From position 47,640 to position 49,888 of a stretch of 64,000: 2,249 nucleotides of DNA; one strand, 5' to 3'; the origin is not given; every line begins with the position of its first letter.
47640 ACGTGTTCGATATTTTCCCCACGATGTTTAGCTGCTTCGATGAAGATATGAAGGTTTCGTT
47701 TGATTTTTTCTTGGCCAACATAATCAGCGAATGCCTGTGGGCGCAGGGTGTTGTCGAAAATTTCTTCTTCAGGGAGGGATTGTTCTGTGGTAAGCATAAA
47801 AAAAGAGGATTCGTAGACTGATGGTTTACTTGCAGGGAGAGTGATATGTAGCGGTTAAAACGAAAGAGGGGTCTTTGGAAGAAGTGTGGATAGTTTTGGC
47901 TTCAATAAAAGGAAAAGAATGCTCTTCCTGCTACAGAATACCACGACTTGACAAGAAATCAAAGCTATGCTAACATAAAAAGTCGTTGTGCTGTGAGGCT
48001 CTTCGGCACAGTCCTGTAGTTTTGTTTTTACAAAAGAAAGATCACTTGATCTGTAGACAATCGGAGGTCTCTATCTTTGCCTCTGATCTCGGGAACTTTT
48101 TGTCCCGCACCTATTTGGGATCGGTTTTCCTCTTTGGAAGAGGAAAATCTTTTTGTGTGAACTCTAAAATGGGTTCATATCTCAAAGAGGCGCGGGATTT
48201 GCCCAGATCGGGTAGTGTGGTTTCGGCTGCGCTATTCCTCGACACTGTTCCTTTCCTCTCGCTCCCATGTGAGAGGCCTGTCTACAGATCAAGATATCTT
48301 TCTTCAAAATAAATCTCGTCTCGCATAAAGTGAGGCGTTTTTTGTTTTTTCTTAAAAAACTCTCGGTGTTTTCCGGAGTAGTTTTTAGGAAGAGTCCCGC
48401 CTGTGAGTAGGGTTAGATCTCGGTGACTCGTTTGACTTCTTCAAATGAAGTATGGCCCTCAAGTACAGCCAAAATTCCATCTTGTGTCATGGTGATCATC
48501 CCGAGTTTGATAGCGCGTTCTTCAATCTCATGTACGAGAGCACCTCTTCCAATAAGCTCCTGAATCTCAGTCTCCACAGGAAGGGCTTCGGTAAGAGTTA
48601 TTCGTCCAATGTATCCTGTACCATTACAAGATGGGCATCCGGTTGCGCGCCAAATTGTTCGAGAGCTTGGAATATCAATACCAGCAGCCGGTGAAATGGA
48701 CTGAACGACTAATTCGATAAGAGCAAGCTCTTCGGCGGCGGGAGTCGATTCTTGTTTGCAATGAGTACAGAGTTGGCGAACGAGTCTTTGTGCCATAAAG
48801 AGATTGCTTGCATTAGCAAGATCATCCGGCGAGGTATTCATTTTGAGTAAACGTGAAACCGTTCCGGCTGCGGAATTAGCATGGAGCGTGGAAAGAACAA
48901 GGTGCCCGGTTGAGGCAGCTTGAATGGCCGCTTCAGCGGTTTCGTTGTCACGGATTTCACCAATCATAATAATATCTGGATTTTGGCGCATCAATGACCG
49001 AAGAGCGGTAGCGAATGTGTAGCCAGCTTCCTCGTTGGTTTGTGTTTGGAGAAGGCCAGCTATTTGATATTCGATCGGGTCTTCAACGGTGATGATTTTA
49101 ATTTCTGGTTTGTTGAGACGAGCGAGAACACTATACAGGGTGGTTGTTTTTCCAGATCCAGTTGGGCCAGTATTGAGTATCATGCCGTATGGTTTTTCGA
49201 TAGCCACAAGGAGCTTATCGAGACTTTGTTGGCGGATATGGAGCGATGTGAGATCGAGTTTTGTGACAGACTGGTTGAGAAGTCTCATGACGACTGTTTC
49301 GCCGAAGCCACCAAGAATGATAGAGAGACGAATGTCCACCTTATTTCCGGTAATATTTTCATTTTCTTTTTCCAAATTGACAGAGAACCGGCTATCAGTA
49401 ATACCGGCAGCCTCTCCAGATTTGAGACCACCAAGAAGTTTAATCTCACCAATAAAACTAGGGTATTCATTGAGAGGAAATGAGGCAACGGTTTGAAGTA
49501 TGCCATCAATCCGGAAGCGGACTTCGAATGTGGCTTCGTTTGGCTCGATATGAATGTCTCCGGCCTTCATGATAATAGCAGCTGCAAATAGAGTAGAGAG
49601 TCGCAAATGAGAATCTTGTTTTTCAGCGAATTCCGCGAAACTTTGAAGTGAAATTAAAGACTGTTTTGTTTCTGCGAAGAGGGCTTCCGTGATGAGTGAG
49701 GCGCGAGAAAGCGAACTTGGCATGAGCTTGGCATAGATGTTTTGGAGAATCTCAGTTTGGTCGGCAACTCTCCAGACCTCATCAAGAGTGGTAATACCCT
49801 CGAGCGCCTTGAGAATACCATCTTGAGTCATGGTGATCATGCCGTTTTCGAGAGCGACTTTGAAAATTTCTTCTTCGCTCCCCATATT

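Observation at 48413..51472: Single-chain tandem PilB/GspE: two complete secretion-ATPase modules fused in a 1019-aa polypeptide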

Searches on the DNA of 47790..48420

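Call 57: search_rna_families(source=window, start=47790, end=48420, threshold=evalue, max_evalue=10, show_alignments=2)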
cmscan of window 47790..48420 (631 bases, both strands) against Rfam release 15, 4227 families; matches with E-value up to 10: 3.
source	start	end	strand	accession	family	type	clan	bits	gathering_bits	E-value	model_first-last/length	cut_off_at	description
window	48098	48202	+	RF01418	HIV_POL-1_SL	Cis-reg;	-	19.7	54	0.36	1-113/113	no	HIV pol-1 stem loop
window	48350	48392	+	RF03474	mir-4766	Gene; miRNA;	-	16.7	72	2.6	1-56/56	no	mir-4766 microRNA precursor family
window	48067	48099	-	RF03092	Ocean-VII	Gene; sRNA;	-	11.9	53.5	1.4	1-41/41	no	Ocean-VII RNA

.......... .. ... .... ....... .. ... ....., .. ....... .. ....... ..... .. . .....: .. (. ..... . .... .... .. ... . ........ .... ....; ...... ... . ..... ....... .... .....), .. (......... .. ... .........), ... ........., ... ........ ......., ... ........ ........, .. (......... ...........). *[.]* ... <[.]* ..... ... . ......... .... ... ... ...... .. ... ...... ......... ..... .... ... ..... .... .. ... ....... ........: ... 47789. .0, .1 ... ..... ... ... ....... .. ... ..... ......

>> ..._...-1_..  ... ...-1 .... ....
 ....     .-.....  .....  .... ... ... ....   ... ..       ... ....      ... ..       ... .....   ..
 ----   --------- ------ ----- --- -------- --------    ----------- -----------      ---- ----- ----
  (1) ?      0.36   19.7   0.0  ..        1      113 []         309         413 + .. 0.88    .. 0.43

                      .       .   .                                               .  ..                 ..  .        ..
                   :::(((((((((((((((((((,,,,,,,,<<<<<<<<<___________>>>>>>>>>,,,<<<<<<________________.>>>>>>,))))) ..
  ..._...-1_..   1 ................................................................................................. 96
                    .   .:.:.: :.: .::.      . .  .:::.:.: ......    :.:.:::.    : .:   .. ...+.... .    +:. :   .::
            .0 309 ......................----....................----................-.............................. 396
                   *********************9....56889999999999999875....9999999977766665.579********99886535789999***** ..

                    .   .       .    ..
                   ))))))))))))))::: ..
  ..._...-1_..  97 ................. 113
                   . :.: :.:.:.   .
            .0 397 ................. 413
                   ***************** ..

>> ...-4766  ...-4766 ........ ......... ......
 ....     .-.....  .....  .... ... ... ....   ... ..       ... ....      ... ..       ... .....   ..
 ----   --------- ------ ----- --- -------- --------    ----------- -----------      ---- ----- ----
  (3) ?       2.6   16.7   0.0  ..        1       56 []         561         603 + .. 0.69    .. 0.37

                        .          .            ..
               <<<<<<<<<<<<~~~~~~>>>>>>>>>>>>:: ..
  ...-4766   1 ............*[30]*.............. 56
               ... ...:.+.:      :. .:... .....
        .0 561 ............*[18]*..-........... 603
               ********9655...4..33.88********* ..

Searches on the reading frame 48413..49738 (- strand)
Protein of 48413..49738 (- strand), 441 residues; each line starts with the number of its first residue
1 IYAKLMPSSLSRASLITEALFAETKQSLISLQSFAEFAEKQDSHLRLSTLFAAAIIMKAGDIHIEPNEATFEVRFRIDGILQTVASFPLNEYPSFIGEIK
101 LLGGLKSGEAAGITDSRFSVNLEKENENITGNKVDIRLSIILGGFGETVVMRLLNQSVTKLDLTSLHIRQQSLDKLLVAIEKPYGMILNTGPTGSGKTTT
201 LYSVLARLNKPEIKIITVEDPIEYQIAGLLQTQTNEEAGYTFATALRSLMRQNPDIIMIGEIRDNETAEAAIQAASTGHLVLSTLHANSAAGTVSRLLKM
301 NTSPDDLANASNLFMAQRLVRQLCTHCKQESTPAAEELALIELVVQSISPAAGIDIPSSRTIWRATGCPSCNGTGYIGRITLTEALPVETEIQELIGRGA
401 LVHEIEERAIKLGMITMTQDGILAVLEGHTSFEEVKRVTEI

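Call 35: search_protein_representatives(protein=window:48413-49738:-)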
Query: 441 residues. Proteins with E-value up to 0.001 (for the whole library): 50794; up to 1e-10: 31754; up to 1e-30: 13617. The best 150 are listed.
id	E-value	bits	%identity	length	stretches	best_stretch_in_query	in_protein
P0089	1.1e-260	880.8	51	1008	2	2-440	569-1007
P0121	1.1e-219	745.8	48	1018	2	1-440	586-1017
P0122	1.7e-214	728.7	47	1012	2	36-439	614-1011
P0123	5.8e-202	687.4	46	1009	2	19-438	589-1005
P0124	5.7e-195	664.4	47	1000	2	47-438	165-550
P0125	7.8e-186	634.3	42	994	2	41-438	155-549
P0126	6.4e-185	631.3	43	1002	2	18-438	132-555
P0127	3.5e-184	628.9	44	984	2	46-439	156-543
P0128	5.4e-181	618.4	43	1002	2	46-438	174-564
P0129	3.9e-177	605.7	42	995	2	40-440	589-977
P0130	1.0e-176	604.3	42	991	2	2-438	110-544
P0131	1.2e-167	574.4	41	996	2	39-439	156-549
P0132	7.9e-163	558.6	40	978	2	41-439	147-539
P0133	1.3e-155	534.9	54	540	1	1-440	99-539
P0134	2.5e-144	497.7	46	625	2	46-439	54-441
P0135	2.9e-129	448.1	38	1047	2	48-438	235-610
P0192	2.3e-90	320.0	44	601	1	39-439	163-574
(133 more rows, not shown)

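Call 42: find_encoding_contigs(protein=P0192, flank=8000, max_places=2)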
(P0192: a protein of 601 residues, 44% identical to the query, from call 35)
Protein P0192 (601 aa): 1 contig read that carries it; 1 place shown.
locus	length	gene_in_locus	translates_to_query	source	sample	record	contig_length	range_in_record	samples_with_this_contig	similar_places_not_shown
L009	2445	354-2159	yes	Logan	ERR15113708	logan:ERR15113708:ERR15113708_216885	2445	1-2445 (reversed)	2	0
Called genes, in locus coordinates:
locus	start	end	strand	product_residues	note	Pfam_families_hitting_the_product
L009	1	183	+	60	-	?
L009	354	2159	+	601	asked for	PF00437:T2SSE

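Call 49: list_cluster_members(proteins=[P0121, P0122, P0123, P0124, P0125, P0126, P0127, P0128, P0129, P0135])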
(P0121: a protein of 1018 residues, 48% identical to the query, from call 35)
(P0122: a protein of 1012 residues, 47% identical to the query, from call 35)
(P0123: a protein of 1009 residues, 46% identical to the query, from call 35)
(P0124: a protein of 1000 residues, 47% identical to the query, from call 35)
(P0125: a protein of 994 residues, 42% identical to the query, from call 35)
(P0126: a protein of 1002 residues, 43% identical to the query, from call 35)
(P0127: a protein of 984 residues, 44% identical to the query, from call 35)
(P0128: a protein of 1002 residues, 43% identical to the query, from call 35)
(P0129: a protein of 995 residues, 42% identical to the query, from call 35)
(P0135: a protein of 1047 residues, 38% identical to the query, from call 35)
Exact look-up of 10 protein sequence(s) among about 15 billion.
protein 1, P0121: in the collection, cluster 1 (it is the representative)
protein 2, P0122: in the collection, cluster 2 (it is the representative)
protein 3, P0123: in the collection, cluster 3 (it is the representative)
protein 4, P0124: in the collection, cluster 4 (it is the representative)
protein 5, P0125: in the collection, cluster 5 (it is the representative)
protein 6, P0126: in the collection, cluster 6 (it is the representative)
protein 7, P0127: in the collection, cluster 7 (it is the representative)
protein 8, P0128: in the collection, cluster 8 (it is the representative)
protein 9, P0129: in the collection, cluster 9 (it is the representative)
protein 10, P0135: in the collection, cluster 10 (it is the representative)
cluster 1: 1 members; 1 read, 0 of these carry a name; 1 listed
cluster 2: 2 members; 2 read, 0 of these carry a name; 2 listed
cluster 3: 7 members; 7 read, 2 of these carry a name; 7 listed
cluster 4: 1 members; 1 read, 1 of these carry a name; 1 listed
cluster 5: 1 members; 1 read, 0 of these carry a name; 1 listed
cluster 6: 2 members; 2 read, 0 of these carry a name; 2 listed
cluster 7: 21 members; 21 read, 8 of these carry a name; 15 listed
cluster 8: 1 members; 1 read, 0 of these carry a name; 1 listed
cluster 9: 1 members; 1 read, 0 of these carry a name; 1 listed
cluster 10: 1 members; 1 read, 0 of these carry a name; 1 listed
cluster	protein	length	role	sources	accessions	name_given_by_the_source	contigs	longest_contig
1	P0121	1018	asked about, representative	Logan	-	-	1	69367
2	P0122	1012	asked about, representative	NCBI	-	-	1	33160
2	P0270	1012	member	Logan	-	-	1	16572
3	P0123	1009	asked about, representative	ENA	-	-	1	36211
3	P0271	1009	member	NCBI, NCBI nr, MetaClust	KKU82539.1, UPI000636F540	MAG: General secretory pathway protein E [Parcubacteria group bacterium GW2011_GWA2_47_8] | status=active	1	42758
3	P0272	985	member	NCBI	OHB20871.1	MAG: hypothetical protein A2666_04455, partial [Parcubacteria group bacterium ...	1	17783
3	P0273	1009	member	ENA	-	-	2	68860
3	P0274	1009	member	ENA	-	-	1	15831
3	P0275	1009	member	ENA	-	-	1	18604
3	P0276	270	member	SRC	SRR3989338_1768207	-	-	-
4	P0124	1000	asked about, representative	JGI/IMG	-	type II secretory ATPase GspE/PulE/Tfp pilus assembly ATPase PilB-like protein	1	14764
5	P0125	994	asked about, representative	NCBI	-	-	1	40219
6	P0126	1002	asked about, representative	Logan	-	-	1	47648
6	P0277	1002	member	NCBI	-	-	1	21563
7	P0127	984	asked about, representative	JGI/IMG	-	type II secretory ATPase GspE/PulE/Tfp pilus assembly ATPase PilB-like protein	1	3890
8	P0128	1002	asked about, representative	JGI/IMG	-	-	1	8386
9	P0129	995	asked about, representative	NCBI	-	-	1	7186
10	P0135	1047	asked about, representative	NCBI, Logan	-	-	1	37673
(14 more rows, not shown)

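Call 50: find_encoding_contigs(protein=P0123, flank=10000, max_places=1)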
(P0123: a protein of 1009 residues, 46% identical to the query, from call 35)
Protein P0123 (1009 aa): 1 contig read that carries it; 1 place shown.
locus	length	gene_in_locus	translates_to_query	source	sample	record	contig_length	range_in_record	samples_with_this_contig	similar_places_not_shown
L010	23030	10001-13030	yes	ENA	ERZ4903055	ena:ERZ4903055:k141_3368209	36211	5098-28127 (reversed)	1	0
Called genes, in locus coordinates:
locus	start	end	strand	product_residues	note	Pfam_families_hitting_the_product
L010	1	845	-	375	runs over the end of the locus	PF11258:DUF3048, PF17479:DUF3048_C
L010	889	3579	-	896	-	PF02739:5_3_exonuc_N, PF01367:5_3_exonuc, PF22619:DNA_polI_exo1 (weak), PF00476:DNA_pol_A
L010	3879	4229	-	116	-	PF01934:HepT-like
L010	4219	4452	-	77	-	PF01909:NTP_transf_2, PF18765:Polbeta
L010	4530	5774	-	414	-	PF12704:MacB_PCD, PF02687:FtsX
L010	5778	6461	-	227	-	PF00005:ABC_tran, PF02463:SMC_N (faint), PF13304:AAA_21 (faint)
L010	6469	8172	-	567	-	PF25973:BSH_CzcB (faint), PF25984:BSH_YknX (faint)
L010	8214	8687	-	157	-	PF02367:TsaE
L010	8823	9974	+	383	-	PF01368:DHH (weak)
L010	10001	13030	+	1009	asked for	PF00437:T2SSE, PF03215:Rad17 (faint), PF25199:nSTAND_NTPase5 (faint), PF00004:AAA (faint), PF00005:ABC_tran (faint), PF12775:AAA_7 (faint), PF13173:AAA_14 (faint), PF00437:T2SSE, +5 more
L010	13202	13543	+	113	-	-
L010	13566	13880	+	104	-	-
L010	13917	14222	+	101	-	PF21956:DUF6922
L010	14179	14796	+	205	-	PF08843:AbiEii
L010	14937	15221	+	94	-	-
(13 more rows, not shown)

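Call 51: find_encoding_contigs(protein=P0125, flank=10000, max_places=1)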
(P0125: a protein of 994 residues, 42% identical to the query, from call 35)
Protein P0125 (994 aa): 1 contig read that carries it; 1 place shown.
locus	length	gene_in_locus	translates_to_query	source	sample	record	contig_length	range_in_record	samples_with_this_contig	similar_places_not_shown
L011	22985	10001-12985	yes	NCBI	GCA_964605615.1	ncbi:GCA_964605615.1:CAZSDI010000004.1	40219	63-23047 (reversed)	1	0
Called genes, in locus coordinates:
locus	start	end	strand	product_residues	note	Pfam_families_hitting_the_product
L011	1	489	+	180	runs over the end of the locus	PF07705:CARDB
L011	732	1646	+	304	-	PF13191:AAA_16 (weak), PF23569:NBD_SMAX1, PF05621:TniB (faint), PF13173:AAA_14 (faint), PF13401:AAA_22 (weak), PF00004:AAA, PF17871:AAA_lid_9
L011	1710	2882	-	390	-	-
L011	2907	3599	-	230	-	-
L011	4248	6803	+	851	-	PF20720:nSTAND3 (faint), PF17871:AAA_lid_9, PF00004:AAA, PF07724:AAA_2, PF07728:AAA_5, PF10431:ClpB_D2-small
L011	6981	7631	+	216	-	PF07690:MFS_1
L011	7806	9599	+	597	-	PF14716:HHH_8, PF14520:HHH_5 (weak), PF14792:DNA_pol_B_palm (weak), PF14791:DNA_pol_B_thumb, PF02811:PHP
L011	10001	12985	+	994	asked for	PF00437:T2SSE, PF25199:nSTAND_NTPase5 (faint), PF00004:AAA (faint), PF13173:AAA_14 (faint), PF13401:AAA_22 (faint), PF13604:AAA_30 (faint), PF20720:nSTAND3 (faint), PF00437:T2SSE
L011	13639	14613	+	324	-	PF05496:RuvB_N, PF00004:AAA, PF07728:AAA_5 (weak), PF17864:AAA_lid_4, PF05491:WHD_RuvB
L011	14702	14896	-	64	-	-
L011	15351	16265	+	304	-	PF02899:Phage_int_SAM_1, PF13102:Phage_int_SAM_5, PF13495:Phage_int_SAM_4, PF00589:Phage_integrase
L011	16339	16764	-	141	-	-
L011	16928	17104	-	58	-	-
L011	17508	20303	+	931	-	PF00133:tRNA-synt_1, PF01406:tRNA-synt_1e (faint), PF09334:tRNA-synt_1g, PF13603:tRNA-synt_1_2, PF00133:tRNA-synt_1, PF08264:Anticodon_1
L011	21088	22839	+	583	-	-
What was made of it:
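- Tried and rejected: P0125, however, sits in the same position upstream of ruvB (call 51), so gene conversion between modules is the likelier cause.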

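Call 52: find_encoding_contigs(protein=P0135, flank=10000, max_places=1)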
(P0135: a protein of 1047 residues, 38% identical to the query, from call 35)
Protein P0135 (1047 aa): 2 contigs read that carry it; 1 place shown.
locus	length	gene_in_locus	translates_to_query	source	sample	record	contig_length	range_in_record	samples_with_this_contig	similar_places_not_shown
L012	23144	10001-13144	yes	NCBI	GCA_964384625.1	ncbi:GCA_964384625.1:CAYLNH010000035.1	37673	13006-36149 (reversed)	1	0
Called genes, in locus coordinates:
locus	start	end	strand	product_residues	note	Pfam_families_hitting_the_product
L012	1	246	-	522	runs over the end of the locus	PF00884:Sulfatase, PF01663:Phosphodiest (faint), PF16347:SGSH_C (weak)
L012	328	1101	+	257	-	PF03629:SASA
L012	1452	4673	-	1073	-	PF06452:CBM9_1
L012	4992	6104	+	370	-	PF01168:Ala_racemase_N, PF00842:Ala_racemase_C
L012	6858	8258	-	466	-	PF00884:Sulfatase, PF01663:Phosphodiest (faint), PF02995:DUF229 (faint), PF16347:SGSH_C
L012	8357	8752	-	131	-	-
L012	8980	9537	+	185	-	PF07638:Sigma70_ECF, PF04542:Sigma70_r2, PF08281:Sigma70_r4_2, PF04545:Sigma70_r4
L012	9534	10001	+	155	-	PF13490:zf-HC2 (weak), PF12728:HTH_17 (weak)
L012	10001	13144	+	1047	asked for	PF00482:T2SSF (weak), PF13191:AAA_16 (faint), PF00482:T2SSF, PF00437:T2SSE, PF13401:AAA_22 (faint), PF20720:nSTAND3 (faint), PF25199:nSTAND_NTPase5 (faint), PF00437:T2SSE, +1 more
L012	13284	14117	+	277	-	-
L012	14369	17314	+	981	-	-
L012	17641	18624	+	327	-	PF20030:bpMoxR, PF07726:AAA_3, PF07728:AAA_5, PF17863:AAA_lid_2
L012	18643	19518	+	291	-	PF01882:DUF58, PF13519:VWA_2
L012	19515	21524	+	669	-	PF07584:BatA (weak), PF13519:VWA_2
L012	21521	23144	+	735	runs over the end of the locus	-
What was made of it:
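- Tried and rejected: P0135 is a separate, non-CPR protein (call 52).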

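Call 60: search_protein_families(library=ncbifam, proteins=[window:48413-49738:-], max_evalue=0.001)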
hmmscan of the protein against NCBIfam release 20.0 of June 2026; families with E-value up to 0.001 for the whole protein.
window:48413-49738:- (441 aa): 18 families
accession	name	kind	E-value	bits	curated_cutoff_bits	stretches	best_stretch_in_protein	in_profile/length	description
TIGR02533.1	type_II_gspE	equivalog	6.6e-126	420.8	630.25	1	48-439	114-486/486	type II secretion system ATPase GspE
TIGR02538.1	type_IV_pilB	equivalog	2.1e-121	406.3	675.65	1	49-440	187-563/564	type IV-A pilus assembly ATPase PilB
NF007755.0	PRK10436.1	equivalog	1.4e-109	366.8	617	1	43-439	85-459/465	type II secretion system protein GspE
NF053534.1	T4PilAsmATPsTfpB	equivalog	2.2e-101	340.1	850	1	48-439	206-582/584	type IV pilus assembly ATPase TfpB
NF041000.1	ATPase_ComGA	equivalog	2.6e-68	229.9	300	1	50-321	3-266/267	competence type IV pilus ATPase ComGA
TIGR01420.1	pilT_fam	subfamily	5.4e-48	164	319.1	1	47-320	2-268/343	PilT/PilU family type 4a pilus ATPase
TIGR02525.1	plasmid_TraJ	equivalog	8.8e-31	107.2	368.3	1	149-305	120-277/372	plasmid transfer ATPase TraJ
TIGR02524.1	dot_icm_DotB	equivalog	1.8e-20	73.5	463.3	1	174-319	124-278/358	Dot/Icm type IV secretion system ATPase DotB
NF058587.1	archaellum_moto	equivalog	9.7e-19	67.5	550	1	187-318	278-415/527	archaellum flagellar ATPase motor FlaI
TIGR02782.1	TrbB_P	equivalog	3.2e-17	62.8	304.55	1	173-300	126-255/303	P-type conjugative transfer ATPase TrbB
TIGR02788.1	VirB11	equivalog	4e-17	62.2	249.95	1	149-303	110-268/308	P-type DNA transfer ATPase VirB11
TIGR03819.1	heli_sec_ATPase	hypoth_equivalog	2.4e-15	56.6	373.15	1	146-298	139-298/340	TadA family conjugal transfer-associated ATPase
NF010407.0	PRK13833.1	subfamily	2.8e-13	50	499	1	176-300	137-262/323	conjugal transfer protein TrbB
NF010469.0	PRK13894.1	subfamily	6.2e-13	48.8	508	1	181-302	146-269/320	conjugal transfer ATPase TrbB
NF053672.1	bindosome_BasE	exception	9.8e-11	41.1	1000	1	188-297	274-388/512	bindosome assembly system ATPase subunit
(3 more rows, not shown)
